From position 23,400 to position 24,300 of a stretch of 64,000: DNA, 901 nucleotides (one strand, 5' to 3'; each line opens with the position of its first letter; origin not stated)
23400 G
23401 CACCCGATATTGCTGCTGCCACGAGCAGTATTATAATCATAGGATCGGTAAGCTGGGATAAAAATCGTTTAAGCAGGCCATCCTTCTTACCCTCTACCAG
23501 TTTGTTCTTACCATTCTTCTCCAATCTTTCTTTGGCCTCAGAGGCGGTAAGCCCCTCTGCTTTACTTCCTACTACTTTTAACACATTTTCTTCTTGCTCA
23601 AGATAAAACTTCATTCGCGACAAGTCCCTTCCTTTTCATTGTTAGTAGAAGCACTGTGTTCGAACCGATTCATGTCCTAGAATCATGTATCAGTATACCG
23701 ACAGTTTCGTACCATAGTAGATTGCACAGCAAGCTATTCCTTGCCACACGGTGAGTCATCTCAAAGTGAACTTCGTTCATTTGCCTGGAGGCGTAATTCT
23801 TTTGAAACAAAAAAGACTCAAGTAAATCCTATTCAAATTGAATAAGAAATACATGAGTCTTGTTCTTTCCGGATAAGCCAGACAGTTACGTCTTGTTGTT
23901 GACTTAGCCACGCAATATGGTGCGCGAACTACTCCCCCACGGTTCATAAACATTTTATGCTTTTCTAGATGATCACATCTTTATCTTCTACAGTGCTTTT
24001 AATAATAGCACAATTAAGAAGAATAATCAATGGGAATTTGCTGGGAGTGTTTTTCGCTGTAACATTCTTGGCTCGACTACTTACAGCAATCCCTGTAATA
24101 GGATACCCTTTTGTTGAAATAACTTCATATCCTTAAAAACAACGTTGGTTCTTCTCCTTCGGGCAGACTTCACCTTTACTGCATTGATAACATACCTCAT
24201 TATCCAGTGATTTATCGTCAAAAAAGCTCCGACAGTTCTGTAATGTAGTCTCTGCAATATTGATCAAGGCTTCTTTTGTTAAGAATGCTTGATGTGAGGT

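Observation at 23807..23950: Probable yybP-ykoY Mn2+ riboswitch with terminator platform controlling the P-type ATPase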

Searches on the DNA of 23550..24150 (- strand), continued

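Call 25: search_with_rna_model(model_id=R1, sources=[window, L001, L002, L003, L004, L005, L006, L007, L008, L010, L011, L012, L013, L016, L017, L018, L019, L021, L023, L024, L027, L030, L032, L033, L034, L035, L036, L039, L040, L041, L042, L043, L047, L048, L049, L050, L051, L054, L056, L057, L060, L062, L063, L064, L065, L066, L067, L068, L069, L072, L073, L074, L076, L077, L078, L080], max_evalue=1e-9, make_alignment=true)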
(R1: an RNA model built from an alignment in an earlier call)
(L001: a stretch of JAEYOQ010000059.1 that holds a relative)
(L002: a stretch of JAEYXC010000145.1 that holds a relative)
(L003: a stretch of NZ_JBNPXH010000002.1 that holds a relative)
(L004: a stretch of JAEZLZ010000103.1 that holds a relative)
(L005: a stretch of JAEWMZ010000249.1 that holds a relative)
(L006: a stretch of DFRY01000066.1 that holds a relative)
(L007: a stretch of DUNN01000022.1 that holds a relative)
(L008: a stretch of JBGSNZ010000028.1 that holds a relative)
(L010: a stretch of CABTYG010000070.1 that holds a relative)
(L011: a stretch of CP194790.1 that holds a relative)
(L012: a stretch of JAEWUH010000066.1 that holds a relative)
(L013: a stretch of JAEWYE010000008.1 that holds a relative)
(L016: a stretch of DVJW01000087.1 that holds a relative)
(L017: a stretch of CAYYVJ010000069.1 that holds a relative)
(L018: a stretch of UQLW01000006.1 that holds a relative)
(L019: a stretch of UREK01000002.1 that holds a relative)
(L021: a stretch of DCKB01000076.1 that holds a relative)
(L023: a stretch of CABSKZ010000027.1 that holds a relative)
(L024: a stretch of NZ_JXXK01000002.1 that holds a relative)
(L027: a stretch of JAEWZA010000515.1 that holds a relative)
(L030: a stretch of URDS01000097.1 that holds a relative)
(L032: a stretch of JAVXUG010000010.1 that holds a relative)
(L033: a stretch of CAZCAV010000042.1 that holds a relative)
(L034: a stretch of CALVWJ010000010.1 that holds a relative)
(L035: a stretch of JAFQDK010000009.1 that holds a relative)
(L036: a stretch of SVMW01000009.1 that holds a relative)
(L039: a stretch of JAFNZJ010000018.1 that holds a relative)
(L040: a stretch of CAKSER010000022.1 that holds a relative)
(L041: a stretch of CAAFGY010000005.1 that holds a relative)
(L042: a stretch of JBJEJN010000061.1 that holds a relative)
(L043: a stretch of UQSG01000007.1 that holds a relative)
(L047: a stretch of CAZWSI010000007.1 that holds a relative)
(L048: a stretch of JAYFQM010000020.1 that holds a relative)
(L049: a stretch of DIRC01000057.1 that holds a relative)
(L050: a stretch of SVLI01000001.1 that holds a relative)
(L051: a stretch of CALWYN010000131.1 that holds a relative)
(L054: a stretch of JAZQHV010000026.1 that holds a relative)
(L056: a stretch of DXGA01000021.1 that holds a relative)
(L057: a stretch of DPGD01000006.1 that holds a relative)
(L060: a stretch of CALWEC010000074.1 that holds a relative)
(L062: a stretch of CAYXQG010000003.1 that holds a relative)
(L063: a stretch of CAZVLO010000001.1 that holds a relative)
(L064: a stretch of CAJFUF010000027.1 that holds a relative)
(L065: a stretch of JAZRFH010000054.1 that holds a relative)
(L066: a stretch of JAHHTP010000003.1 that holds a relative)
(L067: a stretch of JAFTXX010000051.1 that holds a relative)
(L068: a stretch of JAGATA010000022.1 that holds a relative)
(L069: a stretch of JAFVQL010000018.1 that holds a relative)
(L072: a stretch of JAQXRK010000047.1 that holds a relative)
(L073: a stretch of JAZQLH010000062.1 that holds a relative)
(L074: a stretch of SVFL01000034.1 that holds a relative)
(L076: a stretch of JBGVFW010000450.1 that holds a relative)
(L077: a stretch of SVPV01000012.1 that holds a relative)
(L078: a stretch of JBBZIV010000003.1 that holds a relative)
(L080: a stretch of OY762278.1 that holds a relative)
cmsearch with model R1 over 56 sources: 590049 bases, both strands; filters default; matches with E-value up to 1e-9: 56.
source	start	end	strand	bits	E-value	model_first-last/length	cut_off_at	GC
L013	3823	3919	+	92.8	1.5e-19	1-94/94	no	0.46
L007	2597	2692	+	92.8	1.5e-19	1-94/94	no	0.46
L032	3823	3921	+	92.5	1.8e-19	1-94/94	no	0.44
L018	3835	3928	+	91.9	2.4e-19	1-94/94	no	0.52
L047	3836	3929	+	91.6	3e-19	1-94/94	no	0.55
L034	3820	3915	+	91.1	3.8e-19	1-94/94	no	0.42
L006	3668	3764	+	90.3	6.1e-19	1-94/94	no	0.47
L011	3817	3913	+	86.9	4.3e-18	1-94/94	no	0.51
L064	3812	3907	+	86.8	4.5e-18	1-94/94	no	0.51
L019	3823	3917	+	86.6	5e-18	1-94/94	no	0.47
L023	3599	3693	+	86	7.1e-18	1-94/94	no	0.48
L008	3820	3915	+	84.2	1.9e-17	1-94/94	no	0.49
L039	1384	1483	+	84.1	2.1e-17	1-94/94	no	0.45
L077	3794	3887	+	84.1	2.1e-17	1-94/94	no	0.39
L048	3827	3920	+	84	2.2e-17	1-94/94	no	0.52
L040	3196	3288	+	83.6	2.7e-17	1-94/94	no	0.42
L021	3826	3920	+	83.5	2.9e-17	1-94/94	no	0.47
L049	3844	3935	+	82.2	6.2e-17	1-94/94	no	0.51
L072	105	205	+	82.2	6.3e-17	1-94/94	no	0.52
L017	178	275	+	81.2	1.1e-16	1-94/94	no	0.39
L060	1167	1260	+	80.9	1.3e-16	1-94/94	no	0.49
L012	3828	3925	+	79.8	2.5e-16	1-94/94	no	0.48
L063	3831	3924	+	79.5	2.9e-16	1-94/94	no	0.57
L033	3840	3944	+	79.2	3.5e-16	1-94/94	no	0.51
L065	2121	2208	+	79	3.9e-16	1-94/94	no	0.51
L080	3767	3866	+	78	6.8e-16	1-94/94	no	0.5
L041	3832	3925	+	77.9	7.3e-16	1-94/94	no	0.49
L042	3840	3933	+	77.6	8.2e-16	1-94/94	no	0.51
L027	3812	3905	+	77.6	8.3e-16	1-94/94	no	0.36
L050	3851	3945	+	77.4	9.6e-16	1-94/94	no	0.47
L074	2658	2747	+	77.3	9.8e-16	1-94/94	no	0.49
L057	3792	3887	+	77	1.2e-15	1-94/94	no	0.52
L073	3778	3867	+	76.6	1.5e-15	1-94/94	no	0.49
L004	3751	3844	+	76.4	1.7e-15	1-94/94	no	0.48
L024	3669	3767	+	75.7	2.5e-15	1-94/94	no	0.58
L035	3817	3910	+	75.6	2.6e-15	1-94/94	no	0.46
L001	3755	3848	+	75.4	2.9e-15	1-94/94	no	0.49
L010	3635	3728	+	74.9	3.9e-15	1-94/94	no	0.43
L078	3835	3931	+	74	6.5e-15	1-94/94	no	0.55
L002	2059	2152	+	73.7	7.8e-15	1-94/94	no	0.51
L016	3810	3906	+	73.4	9e-15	1-94/94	no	0.52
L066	3795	3887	+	73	1.1e-14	1-94/94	no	0.45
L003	3734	3827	+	72.7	1.3e-14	1-94/94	no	0.5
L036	3811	3913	+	72.1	1.9e-14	1-94/94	no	0.4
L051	3322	3421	+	71.7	2.4e-14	1-94/94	no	0.59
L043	3833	3940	+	70.7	4.3e-14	1-94/94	no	0.53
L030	2409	2495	+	70.3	5.4e-14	1-94/94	no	0.51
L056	3182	3282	+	69.7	7.7e-14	1-94/94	no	0.56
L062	776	863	+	68.8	1.3e-13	1-94/94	no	0.5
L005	3814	3903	+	68.5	1.5e-13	1-94/94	no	0.5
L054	3802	3897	+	65.8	7e-13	1-94/94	no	0.49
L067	3826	3924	+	65.3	8.9e-13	1-94/94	no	0.4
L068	3841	3935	+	64.7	1.3e-12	1-94/94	no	0.45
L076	3820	3916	+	61.7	7.2e-12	1-94/94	no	0.44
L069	3842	3924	+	58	5.7e-11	1-94/94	no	0.36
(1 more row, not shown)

Alignment A3: 56 matches aligned to the model, 156 columns, each read 5' to 3' on its own strand. Consensus structure (alignment columns), stored with it:
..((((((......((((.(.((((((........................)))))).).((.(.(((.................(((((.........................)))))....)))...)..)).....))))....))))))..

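Call 35: search_rna_families(source=window, start=23845, end=23950, threshold=evalue, max_evalue=10, show_alignments=3)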
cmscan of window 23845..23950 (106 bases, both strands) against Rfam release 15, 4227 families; matches with E-value up to 10: 1.
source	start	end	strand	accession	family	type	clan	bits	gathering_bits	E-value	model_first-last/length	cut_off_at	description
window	23860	23941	-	RF00370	sroD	Gene; sRNA;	-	10.4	50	8.4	1-86/86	no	sroD RNA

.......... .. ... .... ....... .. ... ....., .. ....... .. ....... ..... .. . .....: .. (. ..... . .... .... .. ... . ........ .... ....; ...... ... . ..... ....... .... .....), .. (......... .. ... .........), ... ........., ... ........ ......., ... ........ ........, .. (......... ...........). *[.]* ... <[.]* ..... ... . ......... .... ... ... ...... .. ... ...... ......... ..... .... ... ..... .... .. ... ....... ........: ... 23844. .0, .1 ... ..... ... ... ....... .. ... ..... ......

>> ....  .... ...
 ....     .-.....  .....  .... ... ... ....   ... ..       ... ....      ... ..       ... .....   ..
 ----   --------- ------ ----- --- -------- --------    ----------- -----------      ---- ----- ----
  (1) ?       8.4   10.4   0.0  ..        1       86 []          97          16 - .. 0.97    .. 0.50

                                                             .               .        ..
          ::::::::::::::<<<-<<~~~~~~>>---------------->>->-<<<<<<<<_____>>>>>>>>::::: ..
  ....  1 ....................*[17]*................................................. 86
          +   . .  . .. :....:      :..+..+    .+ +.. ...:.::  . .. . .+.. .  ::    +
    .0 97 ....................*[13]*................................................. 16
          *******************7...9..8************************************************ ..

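Call 59: search_with_rna_model(model_id=R1, sources=[L081, L082, L083, L084, L085, L086, L087, L088, L089, L090, L091, L092, L093, L094, L095, L096, L097, L098, L099, L100, L101, L102, L103, L104, L105, L106, L107, L108, L109, L110, L111, L112, L113, L114, L115, L116, L117, L118, L119, L120, L121, L122, L123, L124, L125, L126, L127, L128, L129, L130, L131, L132, L133, L134, L135, L136, L137, L138, L139, L140, L141, L142, L143, L144, L145, L146, L147, L148, L149, L150, L151, L152, L153, L154, L155, L156, L157, L158, L159, L160, L161, L162, L163, L164, L165, L166, L167, L168, L169, L170, L171, L172, L173, L174, L175, L176, L177, L178, L179, L180], max_evalue=0.001, make_alignment=true)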
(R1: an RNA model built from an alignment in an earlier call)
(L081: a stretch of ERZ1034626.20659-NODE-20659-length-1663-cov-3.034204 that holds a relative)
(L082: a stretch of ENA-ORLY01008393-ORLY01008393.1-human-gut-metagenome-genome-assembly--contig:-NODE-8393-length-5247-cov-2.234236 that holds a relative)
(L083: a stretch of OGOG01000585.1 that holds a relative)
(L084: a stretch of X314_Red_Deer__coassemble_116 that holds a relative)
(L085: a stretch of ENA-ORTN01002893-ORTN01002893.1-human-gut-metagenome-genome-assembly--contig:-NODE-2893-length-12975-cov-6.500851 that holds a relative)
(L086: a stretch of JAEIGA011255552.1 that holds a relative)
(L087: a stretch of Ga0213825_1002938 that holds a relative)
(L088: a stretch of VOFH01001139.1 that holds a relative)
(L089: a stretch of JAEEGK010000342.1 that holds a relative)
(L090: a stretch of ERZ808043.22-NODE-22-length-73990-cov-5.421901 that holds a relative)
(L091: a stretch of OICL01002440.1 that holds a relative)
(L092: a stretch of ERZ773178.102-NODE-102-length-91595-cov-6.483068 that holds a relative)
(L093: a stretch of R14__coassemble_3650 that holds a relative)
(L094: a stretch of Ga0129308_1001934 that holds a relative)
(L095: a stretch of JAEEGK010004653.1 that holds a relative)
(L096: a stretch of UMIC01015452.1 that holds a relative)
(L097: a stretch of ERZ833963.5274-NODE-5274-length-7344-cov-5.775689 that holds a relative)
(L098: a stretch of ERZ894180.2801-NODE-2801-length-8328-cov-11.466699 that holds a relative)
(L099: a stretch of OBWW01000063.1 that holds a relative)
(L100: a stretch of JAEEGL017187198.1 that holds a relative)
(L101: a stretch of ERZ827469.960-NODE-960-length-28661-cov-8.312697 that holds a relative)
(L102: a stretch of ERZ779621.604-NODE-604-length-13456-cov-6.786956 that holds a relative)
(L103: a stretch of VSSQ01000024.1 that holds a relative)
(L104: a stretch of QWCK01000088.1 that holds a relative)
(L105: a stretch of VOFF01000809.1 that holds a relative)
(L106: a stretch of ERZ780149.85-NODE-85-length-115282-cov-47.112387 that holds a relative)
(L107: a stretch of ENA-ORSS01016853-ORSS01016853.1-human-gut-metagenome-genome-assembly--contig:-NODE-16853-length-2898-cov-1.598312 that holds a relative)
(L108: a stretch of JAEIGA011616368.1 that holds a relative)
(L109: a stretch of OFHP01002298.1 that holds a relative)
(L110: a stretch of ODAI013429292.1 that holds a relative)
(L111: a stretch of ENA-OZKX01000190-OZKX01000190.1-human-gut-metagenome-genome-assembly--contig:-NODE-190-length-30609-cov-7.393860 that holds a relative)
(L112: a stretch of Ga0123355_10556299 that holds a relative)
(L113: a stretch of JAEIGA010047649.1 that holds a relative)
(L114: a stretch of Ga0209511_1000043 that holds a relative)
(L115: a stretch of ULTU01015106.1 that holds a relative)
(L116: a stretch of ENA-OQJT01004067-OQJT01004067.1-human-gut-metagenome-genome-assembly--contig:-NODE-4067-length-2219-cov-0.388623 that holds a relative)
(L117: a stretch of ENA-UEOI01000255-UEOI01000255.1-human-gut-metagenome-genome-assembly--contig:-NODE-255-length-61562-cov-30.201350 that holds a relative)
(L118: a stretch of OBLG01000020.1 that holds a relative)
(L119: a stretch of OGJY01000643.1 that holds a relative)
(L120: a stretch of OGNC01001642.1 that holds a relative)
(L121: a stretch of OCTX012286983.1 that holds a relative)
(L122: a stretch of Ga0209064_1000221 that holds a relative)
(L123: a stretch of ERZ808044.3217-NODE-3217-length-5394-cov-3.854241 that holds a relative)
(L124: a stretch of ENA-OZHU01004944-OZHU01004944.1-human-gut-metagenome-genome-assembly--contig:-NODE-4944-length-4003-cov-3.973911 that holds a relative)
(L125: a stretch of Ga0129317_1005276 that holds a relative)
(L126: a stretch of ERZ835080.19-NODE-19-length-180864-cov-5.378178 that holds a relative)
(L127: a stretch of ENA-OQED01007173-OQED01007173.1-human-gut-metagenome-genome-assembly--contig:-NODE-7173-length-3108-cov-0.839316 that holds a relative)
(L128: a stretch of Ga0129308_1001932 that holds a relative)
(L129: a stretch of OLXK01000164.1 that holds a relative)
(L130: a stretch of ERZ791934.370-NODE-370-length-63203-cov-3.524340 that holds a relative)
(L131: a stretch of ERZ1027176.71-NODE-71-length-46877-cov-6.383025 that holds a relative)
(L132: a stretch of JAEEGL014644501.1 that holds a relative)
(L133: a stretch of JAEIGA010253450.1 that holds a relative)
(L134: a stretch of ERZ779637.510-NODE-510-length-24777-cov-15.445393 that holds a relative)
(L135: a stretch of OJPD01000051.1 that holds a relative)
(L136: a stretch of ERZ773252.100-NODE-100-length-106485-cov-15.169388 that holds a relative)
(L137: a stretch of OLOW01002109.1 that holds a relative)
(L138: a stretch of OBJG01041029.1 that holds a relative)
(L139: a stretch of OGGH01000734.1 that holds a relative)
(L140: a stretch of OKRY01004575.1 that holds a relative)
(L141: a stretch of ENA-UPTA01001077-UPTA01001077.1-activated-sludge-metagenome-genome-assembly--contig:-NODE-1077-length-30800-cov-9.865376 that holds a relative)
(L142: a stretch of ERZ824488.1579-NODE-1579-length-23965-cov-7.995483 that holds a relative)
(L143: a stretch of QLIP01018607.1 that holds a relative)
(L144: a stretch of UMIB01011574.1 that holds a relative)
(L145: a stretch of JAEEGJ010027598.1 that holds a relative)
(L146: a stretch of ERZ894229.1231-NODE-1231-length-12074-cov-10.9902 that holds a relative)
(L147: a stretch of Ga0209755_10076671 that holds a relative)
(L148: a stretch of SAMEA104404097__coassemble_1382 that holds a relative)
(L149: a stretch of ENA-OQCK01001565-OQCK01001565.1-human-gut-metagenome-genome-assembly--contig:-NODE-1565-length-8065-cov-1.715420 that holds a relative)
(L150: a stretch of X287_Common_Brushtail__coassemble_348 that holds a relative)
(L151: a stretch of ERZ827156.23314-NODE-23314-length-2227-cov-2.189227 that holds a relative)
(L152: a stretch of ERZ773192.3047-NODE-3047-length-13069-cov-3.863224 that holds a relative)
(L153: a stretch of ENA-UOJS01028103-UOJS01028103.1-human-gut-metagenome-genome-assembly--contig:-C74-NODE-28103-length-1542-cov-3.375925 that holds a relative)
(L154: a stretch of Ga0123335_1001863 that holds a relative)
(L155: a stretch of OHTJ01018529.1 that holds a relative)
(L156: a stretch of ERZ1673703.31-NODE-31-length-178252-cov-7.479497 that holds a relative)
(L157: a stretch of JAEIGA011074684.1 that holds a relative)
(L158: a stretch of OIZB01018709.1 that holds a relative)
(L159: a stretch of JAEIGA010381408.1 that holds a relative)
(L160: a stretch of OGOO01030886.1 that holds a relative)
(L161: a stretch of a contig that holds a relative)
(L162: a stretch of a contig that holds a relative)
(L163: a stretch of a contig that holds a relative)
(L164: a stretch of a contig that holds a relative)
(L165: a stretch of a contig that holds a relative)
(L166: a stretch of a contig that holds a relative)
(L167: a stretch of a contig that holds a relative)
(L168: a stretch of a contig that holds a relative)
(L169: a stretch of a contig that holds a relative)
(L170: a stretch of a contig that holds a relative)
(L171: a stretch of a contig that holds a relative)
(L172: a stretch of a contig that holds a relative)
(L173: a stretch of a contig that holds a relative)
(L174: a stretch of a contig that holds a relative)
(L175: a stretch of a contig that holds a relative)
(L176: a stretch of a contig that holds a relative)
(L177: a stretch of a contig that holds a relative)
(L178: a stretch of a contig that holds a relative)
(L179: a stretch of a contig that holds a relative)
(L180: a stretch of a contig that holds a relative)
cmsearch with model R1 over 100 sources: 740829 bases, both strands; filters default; matches with E-value up to 0.001: 100.
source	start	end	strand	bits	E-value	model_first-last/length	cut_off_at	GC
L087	1570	1662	-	92.3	2.5e-19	1-94/94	no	0.46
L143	13289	13380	-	89.2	1.4e-18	1-94/94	no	0.52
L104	3402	3495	-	88.9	1.7e-18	1-94/94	no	0.49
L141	6267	6360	+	87.9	3.1e-18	1-94/94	no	0.47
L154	1220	1313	+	87.9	3.1e-18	1-94/94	no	0.47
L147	963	1057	-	87.8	3.1e-18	1-94/94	no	0.47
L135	12669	12763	+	86.6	6.3e-18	1-94/94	no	0.47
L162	377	468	-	86.2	8.1e-18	1-94/94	no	0.41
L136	3784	3874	+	85.4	1.2e-17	1-94/94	no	0.49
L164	1010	1100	+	85.4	1.2e-17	1-94/94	no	0.49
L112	283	379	+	85.1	1.5e-17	1-94/94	no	0.41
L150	3475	3568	+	84.6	2e-17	1-94/94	no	0.48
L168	8582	8678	+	84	2.8e-17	1-94/94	no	0.39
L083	877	967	-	83.7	3.3e-17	1-94/94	no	0.46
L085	2702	2792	+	83.7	3.3e-17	1-94/94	no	0.46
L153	860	950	-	83.7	3.3e-17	1-94/94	no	0.46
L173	4940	5028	+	83.4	3.9e-17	1-94/94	no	0.51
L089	5389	5479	+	83.2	4.3e-17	1-94/94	no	0.51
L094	1068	1157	-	83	4.8e-17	1-94/94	no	0.44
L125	3778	3871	+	82.7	5.8e-17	1-94/94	no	0.41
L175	1845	1932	+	82.6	6.2e-17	1-94/94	no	0.53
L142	5732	5824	+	82.3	7.1e-17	1-94/94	no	0.47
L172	905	991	+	82.3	7.4e-17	1-94/94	no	0.53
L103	9876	9970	-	82.2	8e-17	1-94/94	no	0.46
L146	124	218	-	82.1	8.4e-17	1-94/94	no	0.53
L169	1126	1216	+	82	8.6e-17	1-94/94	no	0.49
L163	7878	7969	-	82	8.9e-17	1-94/94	no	0.55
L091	704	804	-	81.6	1.1e-16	1-94/94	no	0.44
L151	1157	1257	-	81.6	1.1e-16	1-94/94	no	0.44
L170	753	853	+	81.6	1.1e-16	1-94/94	no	0.44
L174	913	1003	-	81.4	1.2e-16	1-94/94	no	0.47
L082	183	275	+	81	1.5e-16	1-94/94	no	0.47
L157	1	89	+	81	1.5e-16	4-94/94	5'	0.51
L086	945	1033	-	81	1.5e-16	1-94/94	no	0.48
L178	4765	4867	-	80.5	2e-16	1-94/94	no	0.38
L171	56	152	+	80.5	2.1e-16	1-94/94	no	0.47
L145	6252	6341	-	80.3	2.2e-16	1-94/94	no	0.43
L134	12944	13030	-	80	2.7e-16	1-94/94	no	0.47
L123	4225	4311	-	79.9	2.9e-16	1-94/94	no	0.47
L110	208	294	+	79.8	3.1e-16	1-94/94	no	0.52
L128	3574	3664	+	79.7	3.3e-16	1-94/94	no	0.49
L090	4617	4715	-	79.5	3.7e-16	1-94/94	no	0.49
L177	6562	6648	+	79.3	4e-16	1-94/94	no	0.53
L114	1282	1385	+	79.3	4.1e-16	1-94/94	no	0.41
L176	363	448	+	78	8.5e-16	1-94/94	no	0.45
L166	641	727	+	77.7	9.9e-16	1-94/94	no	0.45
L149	7508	7596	+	77.6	1e-15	1-94/94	no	0.44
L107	2725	2811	-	77.2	1.3e-15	1-94/94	no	0.46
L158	1268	1354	-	77.2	1.3e-15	1-94/94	no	0.46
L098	538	637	+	76.9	1.6e-15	1-94/94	no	0.41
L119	1762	1861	+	76.3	2.2e-15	1-94/94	no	0.42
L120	3591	3681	+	75.8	2.9e-15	1-94/94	no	0.47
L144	4651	4759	-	74.9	4.8e-15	1-94/94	no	0.4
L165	1560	1647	-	74.4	6.4e-15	1-94/94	no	0.42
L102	3670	3765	+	74.2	7.1e-15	1-94/94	no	0.52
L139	7446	7547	-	74.1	7.6e-15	1-94/94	no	0.5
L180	6959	7060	-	74.1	7.6e-15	1-94/94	no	0.5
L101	546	648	-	73.9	8.8e-15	1-94/94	no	0.49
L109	2268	2356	+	73.8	9e-15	1-94/94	no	0.51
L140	1505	1607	+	73.6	1e-14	1-94/94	no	0.5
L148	175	268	-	73.5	1.1e-14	1-94/94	no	0.45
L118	10757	10846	-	73.2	1.3e-14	1-94/94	no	0.47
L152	6124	6213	+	73.2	1.3e-14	1-94/94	no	0.47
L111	5856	5958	-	73.1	1.4e-14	1-94/94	no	0.5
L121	8997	9083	-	72.9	1.5e-14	1-94/94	no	0.53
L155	736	834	-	72.7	1.7e-14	1-94/94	no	0.52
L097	2340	2427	+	72.6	1.8e-14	1-94/94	no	0.53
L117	5130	5217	+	72.6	1.8e-14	1-94/94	no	0.53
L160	289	376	-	72.6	1.8e-14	1-94/94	no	0.53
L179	432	519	-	72.6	1.8e-14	1-94/94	no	0.53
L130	9393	9480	+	72.1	2.3e-14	1-94/94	no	0.44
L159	1685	1772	+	72.1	2.4e-14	1-94/94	no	0.43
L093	2999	3086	-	71.6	3.1e-14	1-94/94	no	0.51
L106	432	525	+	71.2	4e-14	1-94/94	no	0.49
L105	57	148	+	71.1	4.3e-14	1-94/94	no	0.5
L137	3711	3802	+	71.1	4.3e-14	1-94/94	no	0.5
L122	3891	3981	-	71.1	4.3e-14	1-94/94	no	0.43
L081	619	717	-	70.9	4.8e-14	1-94/94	no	0.47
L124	3491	3592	+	70.2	7.1e-14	1-94/94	no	0.51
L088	779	870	-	70.1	7.3e-14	1-94/94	no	0.51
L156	4630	4721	+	70.1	7.3e-14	1-94/94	no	0.51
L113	1691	1782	+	70.1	7.5e-14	1-94/94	no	0.4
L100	919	1008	-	70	7.9e-14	1-94/94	no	0.53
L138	573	666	-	69.6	9.8e-14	1-94/94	no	0.56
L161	4381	4470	-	69.1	1.3e-13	1-94/94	no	0.48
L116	1862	1946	-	68.5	1.9e-13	1-94/94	no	0.49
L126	7927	8011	-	68.5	1.9e-13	1-94/94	no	0.49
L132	4210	4310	-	68.2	2.1e-13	1-94/94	no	0.46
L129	1448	1541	+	68.1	2.3e-13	1-94/94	no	0.54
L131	353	446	+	68.1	2.3e-13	1-94/94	no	0.54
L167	1179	1272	-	68.1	2.3e-13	1-94/94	no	0.54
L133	343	445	-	68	2.5e-13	1-94/94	no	0.44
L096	301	396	-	65.8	8.7e-13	1-94/94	no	0.49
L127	2372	2467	+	65.8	8.7e-13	1-94/94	no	0.49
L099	1972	2056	-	64.4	1.9e-12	1-94/94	no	0.48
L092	132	231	-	63.9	2.6e-12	1-94/94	no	0.49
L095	785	879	+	62.2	6.7e-12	1-94/94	no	0.52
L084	4850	4934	-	62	7.3e-12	1-94/94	no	0.48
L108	937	1020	+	57.2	1.1e-10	1-90/94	3'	0.52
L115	4133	4232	+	52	2.2e-09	1-94/94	no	0.54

Alignment A5: 100 matches aligned to the model, 144 columns, each read 5' to 3' on its own strand. Consensus structure (alignment columns), stored with it:
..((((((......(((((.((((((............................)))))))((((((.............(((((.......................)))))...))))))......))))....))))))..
